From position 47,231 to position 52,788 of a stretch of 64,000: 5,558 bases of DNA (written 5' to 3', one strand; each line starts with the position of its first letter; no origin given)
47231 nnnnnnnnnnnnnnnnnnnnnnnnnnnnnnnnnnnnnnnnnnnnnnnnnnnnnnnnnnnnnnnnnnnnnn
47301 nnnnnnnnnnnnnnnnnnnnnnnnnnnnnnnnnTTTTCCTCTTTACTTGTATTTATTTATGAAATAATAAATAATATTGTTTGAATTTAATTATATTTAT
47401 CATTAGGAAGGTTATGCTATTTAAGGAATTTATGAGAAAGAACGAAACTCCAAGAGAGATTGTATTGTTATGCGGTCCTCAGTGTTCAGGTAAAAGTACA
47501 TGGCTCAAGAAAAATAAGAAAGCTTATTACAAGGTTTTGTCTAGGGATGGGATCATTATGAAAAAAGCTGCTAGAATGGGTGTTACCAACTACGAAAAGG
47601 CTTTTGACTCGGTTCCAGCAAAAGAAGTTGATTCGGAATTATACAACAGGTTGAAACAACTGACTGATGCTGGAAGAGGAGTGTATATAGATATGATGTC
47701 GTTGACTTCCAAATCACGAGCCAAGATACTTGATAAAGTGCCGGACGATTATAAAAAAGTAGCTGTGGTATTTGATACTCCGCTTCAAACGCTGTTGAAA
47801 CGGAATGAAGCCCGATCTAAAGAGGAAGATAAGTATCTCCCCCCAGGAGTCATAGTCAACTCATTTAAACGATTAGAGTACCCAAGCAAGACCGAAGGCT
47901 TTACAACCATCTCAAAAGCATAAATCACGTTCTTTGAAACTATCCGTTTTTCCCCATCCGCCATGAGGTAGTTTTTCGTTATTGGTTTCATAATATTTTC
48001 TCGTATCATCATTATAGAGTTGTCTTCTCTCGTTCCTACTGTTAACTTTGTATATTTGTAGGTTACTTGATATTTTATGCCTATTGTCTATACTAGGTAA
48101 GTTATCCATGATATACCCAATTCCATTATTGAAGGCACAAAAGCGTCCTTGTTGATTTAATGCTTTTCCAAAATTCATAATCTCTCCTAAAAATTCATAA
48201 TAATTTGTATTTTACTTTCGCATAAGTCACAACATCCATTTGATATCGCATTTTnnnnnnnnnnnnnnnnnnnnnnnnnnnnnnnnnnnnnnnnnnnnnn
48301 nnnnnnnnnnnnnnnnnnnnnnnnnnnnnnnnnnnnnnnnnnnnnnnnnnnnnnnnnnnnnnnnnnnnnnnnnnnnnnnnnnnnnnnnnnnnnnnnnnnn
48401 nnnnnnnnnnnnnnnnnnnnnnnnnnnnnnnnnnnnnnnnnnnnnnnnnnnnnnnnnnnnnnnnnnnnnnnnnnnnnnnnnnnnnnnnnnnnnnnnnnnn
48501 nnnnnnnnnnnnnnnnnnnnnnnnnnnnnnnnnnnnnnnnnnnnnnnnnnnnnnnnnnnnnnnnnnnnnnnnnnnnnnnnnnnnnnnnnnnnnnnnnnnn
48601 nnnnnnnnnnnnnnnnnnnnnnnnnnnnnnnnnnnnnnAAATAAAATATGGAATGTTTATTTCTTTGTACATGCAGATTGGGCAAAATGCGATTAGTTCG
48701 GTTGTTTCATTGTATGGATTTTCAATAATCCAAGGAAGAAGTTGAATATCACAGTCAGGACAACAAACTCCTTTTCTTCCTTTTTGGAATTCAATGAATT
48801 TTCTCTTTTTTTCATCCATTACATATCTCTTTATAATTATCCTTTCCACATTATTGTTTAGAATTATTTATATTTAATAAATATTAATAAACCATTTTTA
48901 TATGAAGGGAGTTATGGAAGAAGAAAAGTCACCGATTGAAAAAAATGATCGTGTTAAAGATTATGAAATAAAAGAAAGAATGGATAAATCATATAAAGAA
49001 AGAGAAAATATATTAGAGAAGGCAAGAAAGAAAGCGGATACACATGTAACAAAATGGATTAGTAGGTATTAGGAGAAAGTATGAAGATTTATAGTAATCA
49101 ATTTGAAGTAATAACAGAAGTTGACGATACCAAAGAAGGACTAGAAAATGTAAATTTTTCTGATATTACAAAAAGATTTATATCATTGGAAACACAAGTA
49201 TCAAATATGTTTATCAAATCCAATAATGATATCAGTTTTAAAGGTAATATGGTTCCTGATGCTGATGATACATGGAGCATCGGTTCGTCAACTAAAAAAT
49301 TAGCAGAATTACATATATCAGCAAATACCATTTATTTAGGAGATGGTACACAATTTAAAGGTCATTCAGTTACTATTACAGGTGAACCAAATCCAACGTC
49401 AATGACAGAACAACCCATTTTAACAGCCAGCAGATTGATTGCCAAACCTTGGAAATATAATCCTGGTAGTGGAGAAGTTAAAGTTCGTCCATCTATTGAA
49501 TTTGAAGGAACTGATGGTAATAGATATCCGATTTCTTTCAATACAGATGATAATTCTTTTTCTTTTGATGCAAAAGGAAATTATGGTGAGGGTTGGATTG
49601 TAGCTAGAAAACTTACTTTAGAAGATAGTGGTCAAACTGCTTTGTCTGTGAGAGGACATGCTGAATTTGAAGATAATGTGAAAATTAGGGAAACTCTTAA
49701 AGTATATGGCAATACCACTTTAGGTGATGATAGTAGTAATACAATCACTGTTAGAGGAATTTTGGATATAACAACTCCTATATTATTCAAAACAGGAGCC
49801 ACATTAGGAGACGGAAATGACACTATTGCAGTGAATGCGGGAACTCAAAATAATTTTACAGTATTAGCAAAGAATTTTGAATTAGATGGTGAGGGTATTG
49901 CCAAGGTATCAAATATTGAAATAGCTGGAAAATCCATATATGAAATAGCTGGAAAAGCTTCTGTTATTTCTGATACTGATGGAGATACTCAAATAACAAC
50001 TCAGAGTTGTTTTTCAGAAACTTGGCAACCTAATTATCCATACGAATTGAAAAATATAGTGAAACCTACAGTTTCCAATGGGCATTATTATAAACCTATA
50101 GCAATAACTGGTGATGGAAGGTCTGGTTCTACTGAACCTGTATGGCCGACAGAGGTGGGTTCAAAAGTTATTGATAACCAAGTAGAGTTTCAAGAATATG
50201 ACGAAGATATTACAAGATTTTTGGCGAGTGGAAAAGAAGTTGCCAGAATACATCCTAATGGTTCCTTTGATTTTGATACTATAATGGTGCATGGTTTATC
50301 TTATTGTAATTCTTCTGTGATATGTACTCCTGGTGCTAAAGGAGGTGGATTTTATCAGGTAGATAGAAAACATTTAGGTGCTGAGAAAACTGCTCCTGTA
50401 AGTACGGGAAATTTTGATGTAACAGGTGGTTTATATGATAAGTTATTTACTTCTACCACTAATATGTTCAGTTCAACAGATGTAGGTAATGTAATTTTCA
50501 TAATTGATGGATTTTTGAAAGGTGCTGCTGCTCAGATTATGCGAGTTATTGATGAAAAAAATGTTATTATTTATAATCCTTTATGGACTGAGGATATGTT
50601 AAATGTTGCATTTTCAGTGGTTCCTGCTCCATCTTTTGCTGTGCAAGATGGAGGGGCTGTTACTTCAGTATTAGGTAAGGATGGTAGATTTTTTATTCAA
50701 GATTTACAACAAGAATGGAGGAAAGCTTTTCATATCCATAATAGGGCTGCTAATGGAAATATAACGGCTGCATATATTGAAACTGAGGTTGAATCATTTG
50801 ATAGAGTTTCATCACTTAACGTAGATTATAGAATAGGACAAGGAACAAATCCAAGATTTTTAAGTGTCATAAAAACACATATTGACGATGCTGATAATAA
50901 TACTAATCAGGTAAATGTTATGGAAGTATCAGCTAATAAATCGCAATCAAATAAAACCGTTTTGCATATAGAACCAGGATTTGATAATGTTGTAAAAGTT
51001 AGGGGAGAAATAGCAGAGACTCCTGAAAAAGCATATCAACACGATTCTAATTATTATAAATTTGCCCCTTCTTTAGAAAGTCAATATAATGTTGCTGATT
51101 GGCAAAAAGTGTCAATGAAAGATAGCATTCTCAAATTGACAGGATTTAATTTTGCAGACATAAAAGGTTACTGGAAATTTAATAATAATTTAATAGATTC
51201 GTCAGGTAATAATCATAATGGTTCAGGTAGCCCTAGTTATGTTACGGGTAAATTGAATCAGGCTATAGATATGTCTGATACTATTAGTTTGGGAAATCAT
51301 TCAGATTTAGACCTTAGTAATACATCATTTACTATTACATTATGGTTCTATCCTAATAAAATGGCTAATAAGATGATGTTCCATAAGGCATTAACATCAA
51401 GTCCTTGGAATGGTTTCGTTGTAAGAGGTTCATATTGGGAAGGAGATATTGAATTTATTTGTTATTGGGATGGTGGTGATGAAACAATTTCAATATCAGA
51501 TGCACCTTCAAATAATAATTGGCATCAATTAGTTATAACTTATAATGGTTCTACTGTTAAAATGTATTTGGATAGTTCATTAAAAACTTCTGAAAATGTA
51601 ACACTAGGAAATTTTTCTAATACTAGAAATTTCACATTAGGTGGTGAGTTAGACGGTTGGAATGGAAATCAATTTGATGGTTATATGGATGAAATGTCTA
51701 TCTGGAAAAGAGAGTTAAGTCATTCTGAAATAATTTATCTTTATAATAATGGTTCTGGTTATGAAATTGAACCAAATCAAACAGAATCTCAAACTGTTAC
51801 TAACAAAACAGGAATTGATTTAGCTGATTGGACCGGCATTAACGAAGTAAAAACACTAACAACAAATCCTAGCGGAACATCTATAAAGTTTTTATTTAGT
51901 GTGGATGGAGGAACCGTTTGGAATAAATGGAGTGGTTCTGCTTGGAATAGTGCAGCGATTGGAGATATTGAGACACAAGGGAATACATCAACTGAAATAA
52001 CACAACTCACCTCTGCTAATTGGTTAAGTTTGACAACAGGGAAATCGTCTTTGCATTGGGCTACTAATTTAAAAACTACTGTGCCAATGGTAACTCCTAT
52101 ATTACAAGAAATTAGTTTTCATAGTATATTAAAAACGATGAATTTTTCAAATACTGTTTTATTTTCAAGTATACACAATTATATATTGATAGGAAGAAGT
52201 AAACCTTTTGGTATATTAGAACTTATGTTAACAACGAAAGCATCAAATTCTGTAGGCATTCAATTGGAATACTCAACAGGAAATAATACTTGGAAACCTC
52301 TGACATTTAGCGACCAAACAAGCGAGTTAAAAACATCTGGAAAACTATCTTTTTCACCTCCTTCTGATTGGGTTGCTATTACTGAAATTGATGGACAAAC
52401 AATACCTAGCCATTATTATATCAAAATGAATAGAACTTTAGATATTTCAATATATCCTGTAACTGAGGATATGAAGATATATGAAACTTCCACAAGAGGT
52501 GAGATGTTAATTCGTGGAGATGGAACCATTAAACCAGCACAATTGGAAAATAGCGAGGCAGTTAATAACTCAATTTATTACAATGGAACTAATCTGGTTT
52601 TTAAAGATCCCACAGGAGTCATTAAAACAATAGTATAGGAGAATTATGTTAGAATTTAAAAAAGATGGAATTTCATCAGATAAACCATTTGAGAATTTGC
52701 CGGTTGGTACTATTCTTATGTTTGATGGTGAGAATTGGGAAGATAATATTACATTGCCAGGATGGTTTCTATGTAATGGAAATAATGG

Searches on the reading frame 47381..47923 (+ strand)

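Call 10: search_protein_families(library=phrogs, proteins=[window:47381-47923:+], max_evalue=0.001)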
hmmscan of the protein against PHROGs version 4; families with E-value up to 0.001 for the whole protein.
window:47381-47923:+ (180 aa): 5 families
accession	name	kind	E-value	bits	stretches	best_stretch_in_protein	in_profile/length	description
phrog_6931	-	unknown function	2.5e-22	80.6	1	18-177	178-336/343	-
phrog_8238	-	DNA, RNA and nucleotide metabolism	6.3e-12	45.4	1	25-168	2-143/737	RNA ligase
phrog_505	-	other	2.2e-10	41.5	1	26-169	3-144/295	polynucleotide kinase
phrog_2071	-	other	7.1e-07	30.3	1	24-137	15-123/282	ATPase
phrog_1815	-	other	0.00067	20.9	0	26-44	4-22/197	guanylate kinase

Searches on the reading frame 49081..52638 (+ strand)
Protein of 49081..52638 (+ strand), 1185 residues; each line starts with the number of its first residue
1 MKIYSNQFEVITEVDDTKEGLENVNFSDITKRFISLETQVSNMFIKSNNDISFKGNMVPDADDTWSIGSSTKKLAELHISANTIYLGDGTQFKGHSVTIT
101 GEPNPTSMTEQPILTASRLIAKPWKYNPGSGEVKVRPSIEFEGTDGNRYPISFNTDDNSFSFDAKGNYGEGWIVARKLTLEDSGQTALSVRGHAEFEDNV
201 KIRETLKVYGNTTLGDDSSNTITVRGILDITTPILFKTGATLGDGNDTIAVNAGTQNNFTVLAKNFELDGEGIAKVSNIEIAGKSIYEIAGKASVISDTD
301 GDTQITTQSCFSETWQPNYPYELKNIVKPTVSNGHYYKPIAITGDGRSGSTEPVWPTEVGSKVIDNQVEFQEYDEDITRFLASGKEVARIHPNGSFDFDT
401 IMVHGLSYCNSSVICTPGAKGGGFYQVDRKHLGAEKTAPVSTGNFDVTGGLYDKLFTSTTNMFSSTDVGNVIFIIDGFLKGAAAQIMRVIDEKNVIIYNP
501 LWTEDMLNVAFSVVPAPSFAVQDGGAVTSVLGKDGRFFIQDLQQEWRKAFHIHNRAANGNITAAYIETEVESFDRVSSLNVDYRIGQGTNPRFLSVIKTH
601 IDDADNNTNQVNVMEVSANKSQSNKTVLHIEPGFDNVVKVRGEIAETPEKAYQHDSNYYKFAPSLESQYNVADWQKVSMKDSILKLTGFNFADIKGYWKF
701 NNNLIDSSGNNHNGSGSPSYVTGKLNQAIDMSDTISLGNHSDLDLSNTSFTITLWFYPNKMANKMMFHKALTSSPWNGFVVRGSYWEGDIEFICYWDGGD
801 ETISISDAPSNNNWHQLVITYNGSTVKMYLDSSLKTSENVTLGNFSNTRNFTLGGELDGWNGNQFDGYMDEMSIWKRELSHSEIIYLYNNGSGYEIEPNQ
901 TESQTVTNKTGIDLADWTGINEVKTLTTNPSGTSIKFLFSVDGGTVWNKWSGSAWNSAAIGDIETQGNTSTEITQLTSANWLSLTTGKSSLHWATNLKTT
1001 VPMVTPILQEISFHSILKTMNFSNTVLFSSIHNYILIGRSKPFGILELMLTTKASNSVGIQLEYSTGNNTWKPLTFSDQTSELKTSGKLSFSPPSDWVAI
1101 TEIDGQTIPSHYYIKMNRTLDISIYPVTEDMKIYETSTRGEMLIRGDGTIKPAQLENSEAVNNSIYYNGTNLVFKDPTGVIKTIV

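Call 8: search_protein_families(library=phrogs, proteins=[window:49081-52638:+], max_evalue=0.01)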
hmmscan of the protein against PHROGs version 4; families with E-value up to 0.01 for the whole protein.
window:49081-52638:+ (1185 aa): 1 family
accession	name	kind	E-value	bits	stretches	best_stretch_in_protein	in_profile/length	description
phrog_20658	-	head and packaging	1.5e-09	38.9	1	295-374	117-191/211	head decoration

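Call 61: search_protein_families(library=pfam, proteins=[window:49081-52638:+], max_evalue=0.01)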
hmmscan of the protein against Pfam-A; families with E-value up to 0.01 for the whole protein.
window:49081-52638:+ (1185 aa): 1 family
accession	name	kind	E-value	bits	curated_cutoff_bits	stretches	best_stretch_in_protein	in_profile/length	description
PF13385.13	Laminin_G_3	-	8.8e-22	78.3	27.6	1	735-884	7-150/151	Concanavalin A-like lectin/glucanases superfamily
